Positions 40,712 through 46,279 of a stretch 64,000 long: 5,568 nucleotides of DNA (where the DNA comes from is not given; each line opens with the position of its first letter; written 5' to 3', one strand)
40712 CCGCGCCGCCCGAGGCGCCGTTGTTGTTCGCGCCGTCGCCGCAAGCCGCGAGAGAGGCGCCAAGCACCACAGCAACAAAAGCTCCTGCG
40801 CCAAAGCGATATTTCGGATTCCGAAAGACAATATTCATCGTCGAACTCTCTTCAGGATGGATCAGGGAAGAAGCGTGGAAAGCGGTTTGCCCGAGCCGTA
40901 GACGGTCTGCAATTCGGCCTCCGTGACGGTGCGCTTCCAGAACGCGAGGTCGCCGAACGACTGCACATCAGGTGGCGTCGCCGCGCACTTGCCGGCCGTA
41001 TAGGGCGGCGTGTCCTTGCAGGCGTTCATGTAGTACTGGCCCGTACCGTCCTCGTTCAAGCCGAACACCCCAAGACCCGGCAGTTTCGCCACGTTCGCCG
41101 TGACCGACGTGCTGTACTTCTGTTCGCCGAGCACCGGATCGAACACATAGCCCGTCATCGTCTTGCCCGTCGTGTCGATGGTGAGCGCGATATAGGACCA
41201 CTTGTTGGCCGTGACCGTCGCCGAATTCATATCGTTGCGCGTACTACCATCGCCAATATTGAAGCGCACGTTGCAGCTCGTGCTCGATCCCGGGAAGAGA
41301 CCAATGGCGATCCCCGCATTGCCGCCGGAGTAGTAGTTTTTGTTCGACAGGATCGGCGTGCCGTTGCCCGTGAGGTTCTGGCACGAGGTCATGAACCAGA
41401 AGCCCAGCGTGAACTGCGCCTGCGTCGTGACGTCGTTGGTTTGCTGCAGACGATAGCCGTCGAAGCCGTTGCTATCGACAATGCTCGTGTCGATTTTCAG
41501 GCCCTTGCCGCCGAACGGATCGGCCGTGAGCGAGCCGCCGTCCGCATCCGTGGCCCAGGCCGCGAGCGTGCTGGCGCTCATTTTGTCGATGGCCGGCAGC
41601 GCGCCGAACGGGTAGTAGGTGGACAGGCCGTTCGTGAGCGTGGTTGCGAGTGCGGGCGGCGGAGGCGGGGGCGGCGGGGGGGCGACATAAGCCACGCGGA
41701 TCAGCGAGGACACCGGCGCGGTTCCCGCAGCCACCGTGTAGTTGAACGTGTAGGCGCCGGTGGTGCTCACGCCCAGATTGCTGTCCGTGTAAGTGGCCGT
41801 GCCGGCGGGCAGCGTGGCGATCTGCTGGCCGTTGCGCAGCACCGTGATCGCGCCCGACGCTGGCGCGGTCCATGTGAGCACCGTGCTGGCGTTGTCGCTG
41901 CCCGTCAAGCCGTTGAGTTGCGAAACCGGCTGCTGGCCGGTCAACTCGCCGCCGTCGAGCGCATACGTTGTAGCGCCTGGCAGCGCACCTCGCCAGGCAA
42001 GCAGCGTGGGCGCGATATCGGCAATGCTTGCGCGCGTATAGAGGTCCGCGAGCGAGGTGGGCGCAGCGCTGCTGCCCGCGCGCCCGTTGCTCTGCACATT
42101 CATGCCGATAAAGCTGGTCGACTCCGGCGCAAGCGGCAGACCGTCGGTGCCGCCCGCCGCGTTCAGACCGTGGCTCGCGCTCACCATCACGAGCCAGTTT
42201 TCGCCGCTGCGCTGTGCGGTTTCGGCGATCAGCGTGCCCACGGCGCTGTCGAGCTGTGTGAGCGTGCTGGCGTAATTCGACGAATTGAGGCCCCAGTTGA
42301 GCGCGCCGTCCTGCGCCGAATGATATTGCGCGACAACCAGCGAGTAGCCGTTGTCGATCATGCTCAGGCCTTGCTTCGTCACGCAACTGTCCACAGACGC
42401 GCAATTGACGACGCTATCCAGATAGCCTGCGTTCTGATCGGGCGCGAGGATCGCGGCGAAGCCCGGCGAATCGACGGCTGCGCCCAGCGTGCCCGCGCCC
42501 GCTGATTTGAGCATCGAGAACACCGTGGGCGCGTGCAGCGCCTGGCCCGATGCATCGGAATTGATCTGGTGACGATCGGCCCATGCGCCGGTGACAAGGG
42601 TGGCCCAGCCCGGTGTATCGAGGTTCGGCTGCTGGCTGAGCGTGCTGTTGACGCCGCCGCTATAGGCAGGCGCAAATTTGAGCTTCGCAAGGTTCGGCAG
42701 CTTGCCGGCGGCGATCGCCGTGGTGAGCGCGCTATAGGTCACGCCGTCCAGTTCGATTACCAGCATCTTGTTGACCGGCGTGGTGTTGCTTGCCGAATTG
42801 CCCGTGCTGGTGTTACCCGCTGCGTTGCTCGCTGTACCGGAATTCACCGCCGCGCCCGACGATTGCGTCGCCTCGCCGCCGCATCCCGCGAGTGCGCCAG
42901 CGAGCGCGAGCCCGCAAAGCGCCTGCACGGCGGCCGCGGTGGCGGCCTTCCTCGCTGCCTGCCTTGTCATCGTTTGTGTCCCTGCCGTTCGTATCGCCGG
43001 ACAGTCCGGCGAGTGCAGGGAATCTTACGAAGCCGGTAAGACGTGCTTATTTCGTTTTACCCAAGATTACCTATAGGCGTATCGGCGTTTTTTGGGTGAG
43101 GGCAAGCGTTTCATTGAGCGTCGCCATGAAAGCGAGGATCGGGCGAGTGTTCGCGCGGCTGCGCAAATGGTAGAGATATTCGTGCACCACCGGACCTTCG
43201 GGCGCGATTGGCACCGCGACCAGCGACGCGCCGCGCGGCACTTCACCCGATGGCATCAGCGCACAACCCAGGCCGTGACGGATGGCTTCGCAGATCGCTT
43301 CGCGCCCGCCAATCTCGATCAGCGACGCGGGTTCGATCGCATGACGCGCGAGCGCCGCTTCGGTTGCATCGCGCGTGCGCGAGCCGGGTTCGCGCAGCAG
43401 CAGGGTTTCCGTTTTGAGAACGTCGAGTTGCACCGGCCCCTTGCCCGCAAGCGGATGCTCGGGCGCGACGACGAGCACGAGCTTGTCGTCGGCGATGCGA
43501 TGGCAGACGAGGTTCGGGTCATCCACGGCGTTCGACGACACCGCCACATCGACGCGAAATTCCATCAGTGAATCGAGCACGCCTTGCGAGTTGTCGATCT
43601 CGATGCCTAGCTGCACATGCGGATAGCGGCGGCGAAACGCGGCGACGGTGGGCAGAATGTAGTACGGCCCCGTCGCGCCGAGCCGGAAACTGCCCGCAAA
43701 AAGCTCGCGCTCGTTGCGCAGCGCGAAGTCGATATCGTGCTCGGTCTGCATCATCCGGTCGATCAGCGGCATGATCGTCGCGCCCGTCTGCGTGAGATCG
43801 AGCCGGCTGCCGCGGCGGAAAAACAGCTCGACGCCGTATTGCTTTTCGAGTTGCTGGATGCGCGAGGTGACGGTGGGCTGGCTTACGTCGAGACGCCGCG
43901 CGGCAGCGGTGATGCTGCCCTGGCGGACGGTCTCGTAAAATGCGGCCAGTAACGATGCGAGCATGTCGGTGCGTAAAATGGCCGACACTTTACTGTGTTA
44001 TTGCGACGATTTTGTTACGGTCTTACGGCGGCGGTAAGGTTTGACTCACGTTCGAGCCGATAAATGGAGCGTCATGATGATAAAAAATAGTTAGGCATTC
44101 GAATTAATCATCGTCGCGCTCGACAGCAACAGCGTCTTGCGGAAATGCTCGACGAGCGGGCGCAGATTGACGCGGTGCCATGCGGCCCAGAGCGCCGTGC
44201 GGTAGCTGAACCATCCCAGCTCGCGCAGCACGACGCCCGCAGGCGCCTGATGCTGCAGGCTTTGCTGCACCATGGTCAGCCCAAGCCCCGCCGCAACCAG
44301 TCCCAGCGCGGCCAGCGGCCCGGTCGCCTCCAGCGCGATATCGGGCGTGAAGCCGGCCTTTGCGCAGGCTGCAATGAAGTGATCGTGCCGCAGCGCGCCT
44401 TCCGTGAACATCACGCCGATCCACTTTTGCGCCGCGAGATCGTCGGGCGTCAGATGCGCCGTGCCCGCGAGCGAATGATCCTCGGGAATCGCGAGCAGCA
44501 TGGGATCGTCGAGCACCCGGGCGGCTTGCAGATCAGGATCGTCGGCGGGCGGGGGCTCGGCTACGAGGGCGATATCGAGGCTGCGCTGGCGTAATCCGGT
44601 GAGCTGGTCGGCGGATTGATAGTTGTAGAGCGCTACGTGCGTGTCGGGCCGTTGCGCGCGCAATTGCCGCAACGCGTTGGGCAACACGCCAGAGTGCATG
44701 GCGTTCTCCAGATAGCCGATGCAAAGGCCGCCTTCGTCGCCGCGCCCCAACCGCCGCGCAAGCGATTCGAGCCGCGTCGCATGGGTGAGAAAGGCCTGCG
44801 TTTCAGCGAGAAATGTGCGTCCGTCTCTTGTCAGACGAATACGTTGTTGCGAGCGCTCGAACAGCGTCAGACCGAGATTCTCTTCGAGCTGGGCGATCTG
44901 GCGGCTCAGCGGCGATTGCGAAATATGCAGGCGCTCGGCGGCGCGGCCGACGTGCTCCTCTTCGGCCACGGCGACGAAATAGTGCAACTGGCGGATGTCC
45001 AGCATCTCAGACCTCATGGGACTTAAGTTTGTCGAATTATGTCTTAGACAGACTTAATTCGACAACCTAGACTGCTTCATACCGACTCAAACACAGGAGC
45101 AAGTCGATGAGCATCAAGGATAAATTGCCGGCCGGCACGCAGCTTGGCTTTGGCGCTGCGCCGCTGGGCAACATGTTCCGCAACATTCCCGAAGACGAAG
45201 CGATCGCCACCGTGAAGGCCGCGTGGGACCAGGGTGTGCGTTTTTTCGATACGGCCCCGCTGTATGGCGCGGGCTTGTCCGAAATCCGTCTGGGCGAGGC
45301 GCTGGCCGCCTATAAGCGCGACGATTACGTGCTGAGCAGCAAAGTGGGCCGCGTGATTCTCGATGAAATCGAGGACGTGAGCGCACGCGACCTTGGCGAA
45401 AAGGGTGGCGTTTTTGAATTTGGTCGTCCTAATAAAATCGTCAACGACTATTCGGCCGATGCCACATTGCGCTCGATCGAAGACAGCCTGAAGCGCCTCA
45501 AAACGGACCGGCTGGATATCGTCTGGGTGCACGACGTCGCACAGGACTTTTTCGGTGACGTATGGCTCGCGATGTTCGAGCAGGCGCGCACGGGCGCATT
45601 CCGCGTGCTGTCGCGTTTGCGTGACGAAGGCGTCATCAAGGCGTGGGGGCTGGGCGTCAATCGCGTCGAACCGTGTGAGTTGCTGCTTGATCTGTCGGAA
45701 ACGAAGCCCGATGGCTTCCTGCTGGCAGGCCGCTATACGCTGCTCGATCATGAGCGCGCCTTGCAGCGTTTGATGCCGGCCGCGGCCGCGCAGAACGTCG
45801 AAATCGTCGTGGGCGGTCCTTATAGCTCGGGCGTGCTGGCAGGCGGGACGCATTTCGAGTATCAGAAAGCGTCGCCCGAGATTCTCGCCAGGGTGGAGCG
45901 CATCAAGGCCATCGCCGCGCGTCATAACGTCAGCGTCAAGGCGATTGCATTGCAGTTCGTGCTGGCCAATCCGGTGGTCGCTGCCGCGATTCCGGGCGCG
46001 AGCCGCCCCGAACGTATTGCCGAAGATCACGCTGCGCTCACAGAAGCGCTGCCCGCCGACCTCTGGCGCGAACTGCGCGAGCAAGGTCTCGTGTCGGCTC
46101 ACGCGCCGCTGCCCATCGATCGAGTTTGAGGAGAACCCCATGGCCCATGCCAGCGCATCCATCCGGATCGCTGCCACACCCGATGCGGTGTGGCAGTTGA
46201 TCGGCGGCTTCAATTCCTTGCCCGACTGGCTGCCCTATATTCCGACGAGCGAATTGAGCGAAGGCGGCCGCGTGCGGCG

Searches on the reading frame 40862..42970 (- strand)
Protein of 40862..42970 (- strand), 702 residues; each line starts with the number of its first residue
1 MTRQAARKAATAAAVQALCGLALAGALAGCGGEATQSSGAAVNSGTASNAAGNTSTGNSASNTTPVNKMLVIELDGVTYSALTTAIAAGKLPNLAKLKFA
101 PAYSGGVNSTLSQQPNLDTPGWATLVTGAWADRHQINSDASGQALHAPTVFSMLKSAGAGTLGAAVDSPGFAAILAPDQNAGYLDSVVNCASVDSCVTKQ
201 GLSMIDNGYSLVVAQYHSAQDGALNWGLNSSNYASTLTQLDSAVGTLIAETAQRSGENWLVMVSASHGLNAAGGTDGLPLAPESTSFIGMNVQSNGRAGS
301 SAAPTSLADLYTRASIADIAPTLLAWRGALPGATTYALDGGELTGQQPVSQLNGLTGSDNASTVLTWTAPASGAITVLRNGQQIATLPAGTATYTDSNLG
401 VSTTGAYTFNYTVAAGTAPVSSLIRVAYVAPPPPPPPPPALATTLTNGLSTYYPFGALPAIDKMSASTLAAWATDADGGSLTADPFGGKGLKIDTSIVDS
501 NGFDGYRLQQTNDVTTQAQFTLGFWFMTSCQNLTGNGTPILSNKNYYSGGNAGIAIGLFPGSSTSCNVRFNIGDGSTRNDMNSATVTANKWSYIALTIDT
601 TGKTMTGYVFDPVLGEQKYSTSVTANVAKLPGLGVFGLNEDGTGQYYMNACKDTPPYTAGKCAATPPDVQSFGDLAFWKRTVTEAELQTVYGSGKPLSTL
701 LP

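Call 47: search_protein_families(library=pfam, proteins=[window:40862-42970:-], max_evalue=0.00001)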
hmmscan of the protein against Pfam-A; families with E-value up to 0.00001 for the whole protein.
window:40862-42970:- (702 aa): 2 families
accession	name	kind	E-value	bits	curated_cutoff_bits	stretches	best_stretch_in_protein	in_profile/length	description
PF01663.27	Phosphodiest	-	7.3e-08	32.8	23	0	70-138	2-64/342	Type I phosphodiesterase / nucleotide pyrophosphatase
PF13385.13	Laminin_G_3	-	1.2e-06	29.2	27.6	1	507-609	8-97/151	Concanavalin A-like lectin/glucanases superfamily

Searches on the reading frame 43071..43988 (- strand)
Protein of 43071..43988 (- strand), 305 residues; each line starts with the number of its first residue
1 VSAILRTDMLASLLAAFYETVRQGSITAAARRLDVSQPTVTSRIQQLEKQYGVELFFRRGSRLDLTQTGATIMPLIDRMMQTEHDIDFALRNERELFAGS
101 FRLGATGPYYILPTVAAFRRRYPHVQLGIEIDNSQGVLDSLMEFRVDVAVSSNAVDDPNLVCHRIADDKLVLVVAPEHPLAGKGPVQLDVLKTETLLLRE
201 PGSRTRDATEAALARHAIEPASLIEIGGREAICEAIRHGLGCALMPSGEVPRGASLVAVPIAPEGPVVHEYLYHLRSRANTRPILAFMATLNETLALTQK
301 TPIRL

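Call 47: search_protein_families(library=pfam, proteins=[window:43071-43988:-], max_evalue=0.00001)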
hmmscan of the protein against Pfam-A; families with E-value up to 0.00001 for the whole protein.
window:43071-43988:- (305 aa): 2 families
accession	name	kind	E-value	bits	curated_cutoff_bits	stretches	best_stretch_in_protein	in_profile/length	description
PF03466.25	LysR_substrate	-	1.7e-46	158.7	28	1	96-295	3-208/209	LysR substrate binding domain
PF00126.33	HTH_1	-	3.3e-19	69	26.6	1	13-69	3-59/60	Bacterial regulatory helix-turn-helix protein, lysR family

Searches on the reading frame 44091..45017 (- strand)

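Call 47: search_protein_families(library=pfam, proteins=[window:44091-45017:-], max_evalue=0.00001)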
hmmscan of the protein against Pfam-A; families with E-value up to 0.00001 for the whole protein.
window:44091-45017:- (308 aa): 2 families
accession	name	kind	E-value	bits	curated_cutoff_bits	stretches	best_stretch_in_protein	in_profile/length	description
PF03466.25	LysR_substrate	-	1.6e-40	139.1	28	1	92-296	2-204/209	LysR substrate binding domain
PF00126.33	HTH_1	-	6.3e-24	84.1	26.6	1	8-67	1-60/60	Bacterial regulatory helix-turn-helix protein, lysR family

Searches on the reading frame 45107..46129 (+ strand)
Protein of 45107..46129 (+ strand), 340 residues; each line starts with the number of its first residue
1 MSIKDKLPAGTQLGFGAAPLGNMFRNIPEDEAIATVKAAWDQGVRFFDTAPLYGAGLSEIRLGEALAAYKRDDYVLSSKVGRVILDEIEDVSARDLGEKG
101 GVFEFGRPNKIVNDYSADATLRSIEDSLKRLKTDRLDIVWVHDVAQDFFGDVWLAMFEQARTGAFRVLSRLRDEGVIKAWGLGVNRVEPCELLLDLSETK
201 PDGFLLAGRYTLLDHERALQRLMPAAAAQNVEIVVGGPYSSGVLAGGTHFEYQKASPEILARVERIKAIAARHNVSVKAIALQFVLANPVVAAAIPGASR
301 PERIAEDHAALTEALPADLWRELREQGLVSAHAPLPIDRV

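Call 47: search_protein_families(library=pfam, proteins=[window:45107-46129:+], max_evalue=0.00001)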
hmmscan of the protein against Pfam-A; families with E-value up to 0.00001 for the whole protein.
window:45107-46129:+ (340 aa): 1 family
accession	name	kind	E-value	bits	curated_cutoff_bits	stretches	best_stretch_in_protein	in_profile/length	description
PF00248.27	Aldo_ket_red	-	3.2e-47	161.5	24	1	13-325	2-288/291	Aldo/keto reductase family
